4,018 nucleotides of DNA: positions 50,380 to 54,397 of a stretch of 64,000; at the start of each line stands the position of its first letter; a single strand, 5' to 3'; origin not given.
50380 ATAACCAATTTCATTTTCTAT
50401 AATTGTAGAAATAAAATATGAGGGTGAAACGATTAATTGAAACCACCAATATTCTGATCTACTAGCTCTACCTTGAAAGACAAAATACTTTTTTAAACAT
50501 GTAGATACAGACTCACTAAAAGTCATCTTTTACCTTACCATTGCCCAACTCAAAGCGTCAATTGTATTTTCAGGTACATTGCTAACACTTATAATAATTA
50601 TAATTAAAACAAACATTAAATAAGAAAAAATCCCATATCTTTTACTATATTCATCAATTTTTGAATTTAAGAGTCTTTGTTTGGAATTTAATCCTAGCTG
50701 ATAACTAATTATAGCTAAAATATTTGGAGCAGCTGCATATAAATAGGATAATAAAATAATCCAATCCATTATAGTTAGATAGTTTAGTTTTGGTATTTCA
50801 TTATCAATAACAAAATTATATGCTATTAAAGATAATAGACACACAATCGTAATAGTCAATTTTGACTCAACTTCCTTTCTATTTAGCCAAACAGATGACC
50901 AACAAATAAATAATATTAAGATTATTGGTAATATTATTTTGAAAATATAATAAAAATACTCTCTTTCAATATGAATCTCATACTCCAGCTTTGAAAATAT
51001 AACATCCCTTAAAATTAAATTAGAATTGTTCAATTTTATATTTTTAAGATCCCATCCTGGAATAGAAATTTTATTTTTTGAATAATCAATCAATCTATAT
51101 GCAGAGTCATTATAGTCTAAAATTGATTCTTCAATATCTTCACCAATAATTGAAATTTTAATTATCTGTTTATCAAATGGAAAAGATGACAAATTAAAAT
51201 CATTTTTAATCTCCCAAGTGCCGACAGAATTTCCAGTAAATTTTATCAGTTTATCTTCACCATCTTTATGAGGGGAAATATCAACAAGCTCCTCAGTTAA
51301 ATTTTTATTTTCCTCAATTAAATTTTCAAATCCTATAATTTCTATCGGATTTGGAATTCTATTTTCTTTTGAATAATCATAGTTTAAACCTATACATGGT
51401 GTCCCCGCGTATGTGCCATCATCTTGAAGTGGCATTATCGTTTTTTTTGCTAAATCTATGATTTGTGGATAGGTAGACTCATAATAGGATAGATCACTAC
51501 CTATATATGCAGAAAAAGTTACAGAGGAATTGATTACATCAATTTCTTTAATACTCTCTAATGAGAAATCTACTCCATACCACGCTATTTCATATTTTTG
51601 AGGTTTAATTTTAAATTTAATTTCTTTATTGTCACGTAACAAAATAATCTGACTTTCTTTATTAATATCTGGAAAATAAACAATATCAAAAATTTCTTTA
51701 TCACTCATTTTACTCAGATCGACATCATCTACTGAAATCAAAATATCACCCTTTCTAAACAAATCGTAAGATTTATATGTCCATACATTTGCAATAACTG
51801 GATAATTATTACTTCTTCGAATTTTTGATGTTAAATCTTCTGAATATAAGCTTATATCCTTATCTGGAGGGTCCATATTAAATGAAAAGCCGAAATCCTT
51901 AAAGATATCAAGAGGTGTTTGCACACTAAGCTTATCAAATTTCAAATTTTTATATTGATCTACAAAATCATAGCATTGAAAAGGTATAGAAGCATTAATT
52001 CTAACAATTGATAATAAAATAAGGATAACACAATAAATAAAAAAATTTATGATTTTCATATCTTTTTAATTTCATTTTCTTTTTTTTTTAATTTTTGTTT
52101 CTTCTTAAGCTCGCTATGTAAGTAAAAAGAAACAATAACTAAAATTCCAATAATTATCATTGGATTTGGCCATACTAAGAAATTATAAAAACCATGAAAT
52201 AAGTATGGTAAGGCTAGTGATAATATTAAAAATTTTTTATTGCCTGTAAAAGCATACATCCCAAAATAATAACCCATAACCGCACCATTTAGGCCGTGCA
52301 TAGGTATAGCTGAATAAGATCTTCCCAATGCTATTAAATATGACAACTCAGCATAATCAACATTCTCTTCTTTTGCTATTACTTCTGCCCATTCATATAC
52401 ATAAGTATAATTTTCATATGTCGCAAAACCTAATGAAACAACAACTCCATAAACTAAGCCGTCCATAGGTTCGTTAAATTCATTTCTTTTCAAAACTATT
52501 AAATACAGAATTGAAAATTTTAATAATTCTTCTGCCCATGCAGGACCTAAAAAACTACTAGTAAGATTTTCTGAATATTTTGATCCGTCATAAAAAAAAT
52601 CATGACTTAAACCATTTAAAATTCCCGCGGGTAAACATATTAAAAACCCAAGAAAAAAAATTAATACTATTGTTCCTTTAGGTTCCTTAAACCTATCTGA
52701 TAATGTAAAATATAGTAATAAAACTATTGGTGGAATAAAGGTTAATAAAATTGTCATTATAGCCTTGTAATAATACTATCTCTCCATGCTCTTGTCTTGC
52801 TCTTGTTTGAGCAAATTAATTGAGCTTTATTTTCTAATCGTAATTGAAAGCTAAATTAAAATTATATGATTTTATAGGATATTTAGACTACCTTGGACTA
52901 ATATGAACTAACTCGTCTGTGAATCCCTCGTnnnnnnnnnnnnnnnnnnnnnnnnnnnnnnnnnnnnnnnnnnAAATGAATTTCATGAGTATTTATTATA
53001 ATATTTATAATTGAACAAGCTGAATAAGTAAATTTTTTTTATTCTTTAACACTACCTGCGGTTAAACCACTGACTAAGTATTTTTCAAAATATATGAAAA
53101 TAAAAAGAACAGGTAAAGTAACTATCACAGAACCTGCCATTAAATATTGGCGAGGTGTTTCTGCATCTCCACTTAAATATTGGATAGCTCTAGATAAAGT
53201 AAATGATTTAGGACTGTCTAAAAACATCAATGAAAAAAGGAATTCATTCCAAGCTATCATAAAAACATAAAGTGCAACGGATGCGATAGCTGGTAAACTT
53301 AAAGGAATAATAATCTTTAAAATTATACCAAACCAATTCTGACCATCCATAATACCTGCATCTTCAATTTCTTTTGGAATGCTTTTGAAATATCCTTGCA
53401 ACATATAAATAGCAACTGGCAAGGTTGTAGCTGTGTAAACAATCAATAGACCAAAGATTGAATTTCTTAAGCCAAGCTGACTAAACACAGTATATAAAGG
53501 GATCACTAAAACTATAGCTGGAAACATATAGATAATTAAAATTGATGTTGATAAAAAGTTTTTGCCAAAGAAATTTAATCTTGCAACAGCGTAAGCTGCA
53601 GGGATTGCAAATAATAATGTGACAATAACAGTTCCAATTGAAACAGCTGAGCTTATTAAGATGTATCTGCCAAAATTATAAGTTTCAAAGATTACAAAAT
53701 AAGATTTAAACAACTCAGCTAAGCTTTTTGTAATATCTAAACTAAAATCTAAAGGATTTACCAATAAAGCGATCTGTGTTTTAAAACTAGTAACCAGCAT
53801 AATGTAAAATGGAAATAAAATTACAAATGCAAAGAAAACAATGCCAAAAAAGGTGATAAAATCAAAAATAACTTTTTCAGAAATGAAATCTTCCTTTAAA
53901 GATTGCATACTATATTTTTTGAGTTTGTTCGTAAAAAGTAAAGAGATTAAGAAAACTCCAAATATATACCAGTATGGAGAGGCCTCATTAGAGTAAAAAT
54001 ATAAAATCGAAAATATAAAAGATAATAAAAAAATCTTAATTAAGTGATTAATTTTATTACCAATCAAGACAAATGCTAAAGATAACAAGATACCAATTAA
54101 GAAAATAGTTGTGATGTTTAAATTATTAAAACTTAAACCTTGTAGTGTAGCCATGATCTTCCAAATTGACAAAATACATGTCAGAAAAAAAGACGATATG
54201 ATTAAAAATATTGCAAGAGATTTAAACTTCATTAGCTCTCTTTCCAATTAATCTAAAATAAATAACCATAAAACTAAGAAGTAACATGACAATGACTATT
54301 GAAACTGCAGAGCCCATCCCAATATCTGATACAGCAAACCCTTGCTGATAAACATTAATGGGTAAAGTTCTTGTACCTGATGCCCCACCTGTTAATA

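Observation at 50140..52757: Mobile three-gene membrane module: PrsW protease + PDZ-fused pentameric ligand-gated ion channel + DUF805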

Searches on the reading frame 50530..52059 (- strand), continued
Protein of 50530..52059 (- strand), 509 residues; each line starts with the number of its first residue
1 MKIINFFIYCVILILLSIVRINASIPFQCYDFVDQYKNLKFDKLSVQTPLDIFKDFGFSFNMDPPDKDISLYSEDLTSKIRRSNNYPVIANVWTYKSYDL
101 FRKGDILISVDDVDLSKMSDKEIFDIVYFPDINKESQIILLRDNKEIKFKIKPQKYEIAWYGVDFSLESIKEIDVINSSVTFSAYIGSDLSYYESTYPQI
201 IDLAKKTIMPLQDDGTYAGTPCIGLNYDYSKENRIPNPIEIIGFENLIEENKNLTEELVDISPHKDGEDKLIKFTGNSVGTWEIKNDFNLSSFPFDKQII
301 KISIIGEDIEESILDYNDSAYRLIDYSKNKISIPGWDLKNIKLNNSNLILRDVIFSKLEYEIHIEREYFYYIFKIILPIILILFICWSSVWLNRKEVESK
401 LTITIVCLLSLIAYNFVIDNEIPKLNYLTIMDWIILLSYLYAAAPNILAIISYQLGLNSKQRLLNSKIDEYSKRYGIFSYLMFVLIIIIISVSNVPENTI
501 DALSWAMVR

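Call 77: search_solved_structures(query=A1, max_evalue=0.00001, show_alignments=3)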
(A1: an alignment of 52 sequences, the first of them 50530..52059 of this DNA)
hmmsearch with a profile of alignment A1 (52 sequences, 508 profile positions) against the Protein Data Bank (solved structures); distinct sequences matched with E-value up to 0.00001: 217 (the best 60 are shown).
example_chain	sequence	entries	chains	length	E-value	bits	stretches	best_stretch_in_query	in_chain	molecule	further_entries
6hjx_A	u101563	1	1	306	5e-22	81.8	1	282-454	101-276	Cys-loop ligand-gated ion channel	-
6hjx_E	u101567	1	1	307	5e-22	81.8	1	282-454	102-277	Cys-loop ligand-gated ion channel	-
6hjx_B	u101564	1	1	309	5.1e-22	81.8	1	282-454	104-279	Cys-loop ligand-gated ion channel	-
6hjx_D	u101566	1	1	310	5.1e-22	81.8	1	282-454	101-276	Cys-loop ligand-gated ion channel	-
6hjx_C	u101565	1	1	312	5.1e-22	81.7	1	282-454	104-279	Cys-loop ligand-gated ion channel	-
6hyw_A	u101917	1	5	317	6.3e-22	81.5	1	288-443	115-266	Proton-gated ion channel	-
6hjy_D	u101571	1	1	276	1.7e-21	80.1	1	282-445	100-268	Cys-loop ligand-gated ion channel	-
6hjy_A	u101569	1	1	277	1.7e-21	80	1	282-445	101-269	Cys-loop ligand-gated ion channel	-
6hjy_E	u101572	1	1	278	1.7e-21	80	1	282-445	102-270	Cys-loop ligand-gated ion channel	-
6hjy_B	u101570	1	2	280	1.7e-21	80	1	282-445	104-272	Cys-loop ligand-gated ion channel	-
6f12_A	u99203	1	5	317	1.8e-21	79.9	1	288-443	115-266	Proton-gated ion channel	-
3tlt_A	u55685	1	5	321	2e-21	79.8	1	288-443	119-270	Glr4197 protein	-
6f15_A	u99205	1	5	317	2.8e-21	79.3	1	288-443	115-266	Proton-gated ion channel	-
6f13_A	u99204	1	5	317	3.2e-21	79.1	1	288-443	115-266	Proton-gated ion channel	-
4ire_A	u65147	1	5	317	3.7e-21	78.9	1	288-443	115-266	Proton-gated ion channel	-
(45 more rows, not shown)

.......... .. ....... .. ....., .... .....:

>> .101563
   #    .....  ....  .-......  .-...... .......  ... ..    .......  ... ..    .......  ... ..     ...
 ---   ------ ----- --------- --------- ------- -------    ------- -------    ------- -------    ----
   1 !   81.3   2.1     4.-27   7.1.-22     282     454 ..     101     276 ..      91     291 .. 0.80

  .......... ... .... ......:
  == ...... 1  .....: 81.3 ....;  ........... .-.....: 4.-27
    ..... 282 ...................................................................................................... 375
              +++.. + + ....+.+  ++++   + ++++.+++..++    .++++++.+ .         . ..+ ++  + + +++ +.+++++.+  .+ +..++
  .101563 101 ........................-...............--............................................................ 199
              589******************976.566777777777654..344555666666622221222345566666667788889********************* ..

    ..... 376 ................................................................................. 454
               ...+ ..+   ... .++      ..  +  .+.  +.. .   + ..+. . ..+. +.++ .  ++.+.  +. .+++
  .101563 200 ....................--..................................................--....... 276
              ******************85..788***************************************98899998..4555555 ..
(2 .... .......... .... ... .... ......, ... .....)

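Call 88: search_protein_families(library=padloc, proteins=[L015:6536-7663:-, L015:7660-8862:-, L015:8867-10402:-, L015:10408-11112:-, L024:8609-9505:+, L024:9501-10820:+, L024:10823-12667:+, L019:10435-10938:-], max_evalue=0.001)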
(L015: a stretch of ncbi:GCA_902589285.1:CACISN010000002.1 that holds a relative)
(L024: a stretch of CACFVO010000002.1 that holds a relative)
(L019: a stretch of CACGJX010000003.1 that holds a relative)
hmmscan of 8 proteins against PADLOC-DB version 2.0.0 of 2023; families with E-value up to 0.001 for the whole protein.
L015:6536-7663:- (376 aa): 1 family
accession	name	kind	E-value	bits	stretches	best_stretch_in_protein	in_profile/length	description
PDLC04141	capP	-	8.8e-05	20.1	1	63-158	22-105/242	capP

L015:7660-8862:- (401 aa): 0 families

L015:8867-10402:- (512 aa): 0 families

L015:10408-11112:- (235 aa): 0 families

L024:8609-9505:+ (299 aa): 3 families
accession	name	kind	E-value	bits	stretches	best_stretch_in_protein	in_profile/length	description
PDLC01447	Cas4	-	4.7e-09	34.9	1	25-246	6-153/161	"CAS-I,CAS-II,CAS-III,CAS-IV,CAS-V,CAS-VI; acquisition_associated"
PDLC00944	Cas4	-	5.1e-05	21.5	1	118-246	65-172/177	Cas4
PDLC01250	Cas4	-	5.4e-05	21.5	1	81-246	30-163/168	"CAS-I,CAS-II,CAS-III,CAS-IV,CAS-V,CAS-VI; acquisition_associated"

L024:9501-10820:+ (440 aa): 0 families

L024:10823-12667:+ (615 aa): 6 families
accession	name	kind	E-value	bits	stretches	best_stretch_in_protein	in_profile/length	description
PDLC00627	ZorD1|ZorD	-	4.9e-09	32.7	1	335-575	760-988/1006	"SWI2/SNF2 helicase, Mrr-like nuclease"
PDLC02627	DrmD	-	9.2e-05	18.8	1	416-601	553-723/748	DrmD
PDLC02621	DrmD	-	0.00024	17.4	1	448-572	540-663/1040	DrmD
PDLC02625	DrmD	-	0.00042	17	1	468-547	300-381/792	DrmD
PDLC02572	DrmA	-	0.00058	15.9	1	434-543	529-629/1043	DrmA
PDLC02850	DpdE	-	0.00064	15.7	1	416-546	1094-1217/1282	DpdE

L019:10435-10938:- (168 aa): 0 families

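Call 89: find_related_loci(query=A1, collection=viral_contigs, flank=8000)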
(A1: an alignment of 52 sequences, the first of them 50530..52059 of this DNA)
Query A1 (509 aa) in viral_contigs; peptide patterns used: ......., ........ (x = any residue, [..] = any of these).
99 stretches matched a pattern, but none encodes a relative of the query by tblastn (E <= 1e-3).

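Call 90: search_dna_similar(query=window:50530-52059:-, collection=phages, mode=protein, max_evalue=0.001, max_rows=10)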
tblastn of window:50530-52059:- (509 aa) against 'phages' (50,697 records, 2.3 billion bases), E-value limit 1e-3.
No match.

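Call 91: find_homologous_proteins(query=window:50530-52059:-, lengths=longer, max_evalue=1e-10)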
Query window:50530-52059:-: the 8000 candidates sharing most words with the query were scored; none scored E <= 1e-10. Only proteins of 892 to 2545 residues were searched; long proteins share words by chance and can crowd out relatives, so finding none is weak evidence.

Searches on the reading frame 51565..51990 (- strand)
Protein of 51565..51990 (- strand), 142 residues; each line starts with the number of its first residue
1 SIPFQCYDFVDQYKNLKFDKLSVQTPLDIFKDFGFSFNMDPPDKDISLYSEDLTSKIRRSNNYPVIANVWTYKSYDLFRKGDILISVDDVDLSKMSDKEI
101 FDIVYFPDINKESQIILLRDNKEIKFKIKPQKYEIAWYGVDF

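Call 34: search_solved_structures(query=A2, max_evalue=1)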
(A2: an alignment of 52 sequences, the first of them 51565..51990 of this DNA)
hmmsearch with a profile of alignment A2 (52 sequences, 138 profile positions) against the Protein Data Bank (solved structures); distinct sequences matched with E-value up to 1: 204 (the best 60 are shown).
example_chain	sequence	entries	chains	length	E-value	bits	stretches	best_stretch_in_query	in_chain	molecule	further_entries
3wkl_A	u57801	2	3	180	9.4e-13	51.6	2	61-132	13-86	Putative Zinc Metalloprotease AQ_1964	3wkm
9j83_A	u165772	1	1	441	1.8e-11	47.5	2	61-132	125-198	Putative zinc metalloprotease aq_1964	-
9j82_A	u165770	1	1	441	1.8e-11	47.5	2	61-132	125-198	Putative zinc metalloprotease aq_1964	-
7cqd_A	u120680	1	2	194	2.8e-10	43.6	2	61-132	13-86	Putative zinc metalloprotease aq_1964,PA14 from Podoplanin,Putative zinc metalloprotease a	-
7cqc_A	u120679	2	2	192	3.6e-10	43.3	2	74-130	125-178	Putative zinc metalloprotease aq_1964,PA14 from Podoplanin,Putative zinc metalloprotease a | Putative zinc metalloprotease aq_1964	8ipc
6icc_A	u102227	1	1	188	7.6e-10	42.2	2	74-130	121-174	PDZ tandem fragment with PA tag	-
6al1_A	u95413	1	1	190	7.9e-10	42.1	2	74-130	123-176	PDZ tandem fragment with PA tag insertion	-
6akq_A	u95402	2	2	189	2e-09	40.8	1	61-132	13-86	PDZ tandem fragment of A. aeolicus site-2 protease homolog with the PA tag insertion | PDZ tandem fragment with PA tag insertion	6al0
6icf_A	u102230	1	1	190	2.1e-09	40.8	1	61-132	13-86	Putative zinc metalloprotease aq_1964,Putative zinc metalloprotease aq_1964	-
2xkx_A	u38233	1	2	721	2.7e-07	33.9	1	70-114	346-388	DISKS LARGE HOMOLOG 4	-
2kjp_A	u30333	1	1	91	6.8e-07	32.6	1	65-127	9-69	Uncharacterized protein ylbL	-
10br_A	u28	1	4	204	2e-06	31.1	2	72-126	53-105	Periplasmic serine protease DO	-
6ird_C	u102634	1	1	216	2e-06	31.1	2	74-117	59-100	InaD-like protein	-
4ynn_A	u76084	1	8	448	1.7e-05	28.1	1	66-136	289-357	Protease DO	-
2jin_A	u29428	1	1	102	0.00017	24.9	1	50-110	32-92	SYNAPTOJANIN-2 BINDING PROTEIN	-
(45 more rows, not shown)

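Call 38: predict_structure(alignment_id=A2)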
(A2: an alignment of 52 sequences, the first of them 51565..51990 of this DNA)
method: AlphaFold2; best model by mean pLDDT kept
length: 142 residues; sequences in the alignment: 52
mean_pLDDT: 88.0   pTM: 0.74
mean pLDDT of the five models: 88.0, 87.2, 87.1, 86.4, 85.6
residues with pLDDT >= 90: 93; 70-90: 32; 50-70: 17; < 50: 0
segments of 3 or more residues with pLDDT < 50: none
pLDDT, mean of each block of 10 residues (from residue 1): 73 65 75 96 77 87 98 96 98 97 97 98 98 83 55
secondary structure, 60 per line:
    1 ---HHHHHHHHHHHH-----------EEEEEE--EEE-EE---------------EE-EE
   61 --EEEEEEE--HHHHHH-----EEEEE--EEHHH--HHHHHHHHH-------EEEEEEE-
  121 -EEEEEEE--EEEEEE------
elements in order: H4-15 E27-32 E35-37 E63-69 H72-77 E83-87 H97-105 E113-119 E122-128 E131-136

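Call 42: fold_search(model_id=the predicted structure, library=pdb)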
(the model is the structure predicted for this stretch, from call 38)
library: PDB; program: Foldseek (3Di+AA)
matches with E <= 10: 500; with E <= 0.001: 9
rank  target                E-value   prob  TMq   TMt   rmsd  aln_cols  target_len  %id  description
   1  6ew9_A                2.4e-04  1.00  0.48  0.24  11.0       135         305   21  CRYSTAL STRUCTURE OF DEGS STRESS SENSOR PROTEASE IN COMPLEX WITH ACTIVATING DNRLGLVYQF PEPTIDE (released 2018-04-25)
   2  5zvj                  4.3e-04  1.00  0.46  0.23  11.2       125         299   15  Crystal structure of HtrA1 from Mycobacterium tuberculosis (released 2018-09-05)
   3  3gdu_C                4.5e-04  1.00  0.47  0.24   4.6       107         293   17  Crystal structure of DegS H198P/D320A mutant modified by DFP and in complex with YRF peptide (released 2009-03-31)
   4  3gdv_C                5.4e-04  1.00  0.47  0.24   5.0       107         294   18  Crystal structure of DegS H198P/D320A mutant modified by DFP and in complex with YQF peptide (released 2009-03-31)
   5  9hmf_E                6.4e-04  1.00  0.47  0.29   4.1       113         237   18  Periplasmic scaffold of the Campylobacter jejuni flagellar motor (alpha carbon trace) (released 2024-12-25)
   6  1te0_A                6.7e-04  1.00  0.47  0.22  11.6       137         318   20  Structural analysis of DegS, a stress sensor of the bacterial periplasm (released 2004-11-30)
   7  3gdv_A                6.7e-04  1.00  0.49  0.25  10.0       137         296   18  Crystal structure of DegS H198P/D320A mutant modified by DFP and in complex with YQF peptide (released 2009-03-31)
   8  7w4u                  8.0e-04  1.00  0.46  0.24  11.2       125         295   14  Structure of the M. tuberculosis HtrA S407A mutant at room-temperature (released 2022-12-07)
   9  8sxe_A                9.5e-04  1.00  0.48  0.21   6.6       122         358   13  Structure of the C-terminal protease CtpA-LbcA complex of Pseudomonas aeruginosa (released 2024-03-06)
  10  4rqy_A                1.1e-03  1.00  0.46  0.23  12.5       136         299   18  RE-REFINED STRUCTURE OF 1TE0 - STRUCTURAL ANALYSIS of DEGS, A STRESS SENSOR OF THE BACTERIAL PERIPLASM (released 2015-03-11)
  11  3gdu_A                1.4e-03  1.00  0.49  0.25   2.7       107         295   16  Crystal structure of DegS H198P/D320A mutant modified by DFP and in complex with YRF peptide (released 2009-03-31)
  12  6ew9_B                1.4e-03  1.00  0.48  0.25  11.3       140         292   19  CRYSTAL STRUCTURE OF DEGS STRESS SENSOR PROTEASE IN COMPLEX WITH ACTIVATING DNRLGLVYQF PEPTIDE (released 2018-04-25)
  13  7w24                  1.6e-03  1.00  0.45  0.24   5.3       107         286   14  Structure of the M. tuberculosis HtrA N383A mutant (released 2022-11-23)
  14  7w4s                  1.6e-03  1.00  0.46  0.24  11.0       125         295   14  Structure of the M. tuberculosis HtrA S363A mutant at room-temperature (released 2022-12-07)
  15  9ku3_C                1.7e-03  1.00  0.41  0.17  14.6       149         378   12  Cryo-EM structure of CtpA S300A/K325A/Q329A mutant from Helicobacter pylori (released 2025-12-03)
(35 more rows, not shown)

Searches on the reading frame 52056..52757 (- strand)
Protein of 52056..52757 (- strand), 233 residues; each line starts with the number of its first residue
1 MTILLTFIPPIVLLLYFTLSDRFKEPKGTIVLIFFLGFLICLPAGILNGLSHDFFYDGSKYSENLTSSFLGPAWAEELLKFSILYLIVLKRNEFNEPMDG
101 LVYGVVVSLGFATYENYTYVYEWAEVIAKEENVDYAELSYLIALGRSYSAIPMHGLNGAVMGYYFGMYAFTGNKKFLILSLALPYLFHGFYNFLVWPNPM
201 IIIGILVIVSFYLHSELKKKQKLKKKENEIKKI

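Call 4: search_protein_families(library=pfam, proteins=[window:52056-52757:-], max_evalue=0.1)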
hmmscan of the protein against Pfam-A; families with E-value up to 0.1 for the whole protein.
window:52056-52757:- (233 aa): 2 families
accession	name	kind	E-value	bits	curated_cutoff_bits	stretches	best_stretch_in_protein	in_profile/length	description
PF13367.11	PrsW-protease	-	4.3e-33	115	23.5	1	25-210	1-191/196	PrsW family intramembrane metalloprotease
PF06305.16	LapA_dom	-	0.075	13.4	28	1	201-232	27-58/64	Lipopolysaccharide assembly protein A domain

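Call 5: search_protein_families(library=ncbifam, proteins=[window:52056-52757:-], max_evalue=0.1)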
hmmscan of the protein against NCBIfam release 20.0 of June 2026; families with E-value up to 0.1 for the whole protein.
window:52056-52757:- (233 aa): 2 families
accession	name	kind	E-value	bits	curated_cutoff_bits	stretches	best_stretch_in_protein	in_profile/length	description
NF033739.1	intramemb_PrsW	equivalog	7.9e-33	113.9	225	1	6-209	7-197/210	glutamic-type intramembrane protease PrsW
TIGR03416.1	ABC_choXWV_perm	equivalog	0.036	13.5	363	1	161-218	10-67/267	choline ABC transporter permease subunit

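Call 28: search_protein_families(library=padloc, proteins=[window:52056-52757:-], max_evalue=0.01)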
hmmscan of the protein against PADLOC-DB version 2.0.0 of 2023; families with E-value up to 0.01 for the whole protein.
window:52056-52757:- (233 aa): 0 families

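Call 47: search_protein_families(library=phrogs, proteins=[window:52056-52757:-], max_evalue=0.01)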
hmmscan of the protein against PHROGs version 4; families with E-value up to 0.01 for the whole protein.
window:52056-52757:- (233 aa): 0 families

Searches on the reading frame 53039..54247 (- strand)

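Call 4: search_protein_families(library=pfam, proteins=[window:53039-54247:-], max_evalue=0.1)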
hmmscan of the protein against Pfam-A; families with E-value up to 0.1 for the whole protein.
window:53039-54247:- (402 aa): 1 family
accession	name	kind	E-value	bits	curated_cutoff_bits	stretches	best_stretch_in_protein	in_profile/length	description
PF00528.27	BPD_transp_1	-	5.3e-18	65.8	26.4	1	214-393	1-180/184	Binding-protein-dependent transport system inner membrane component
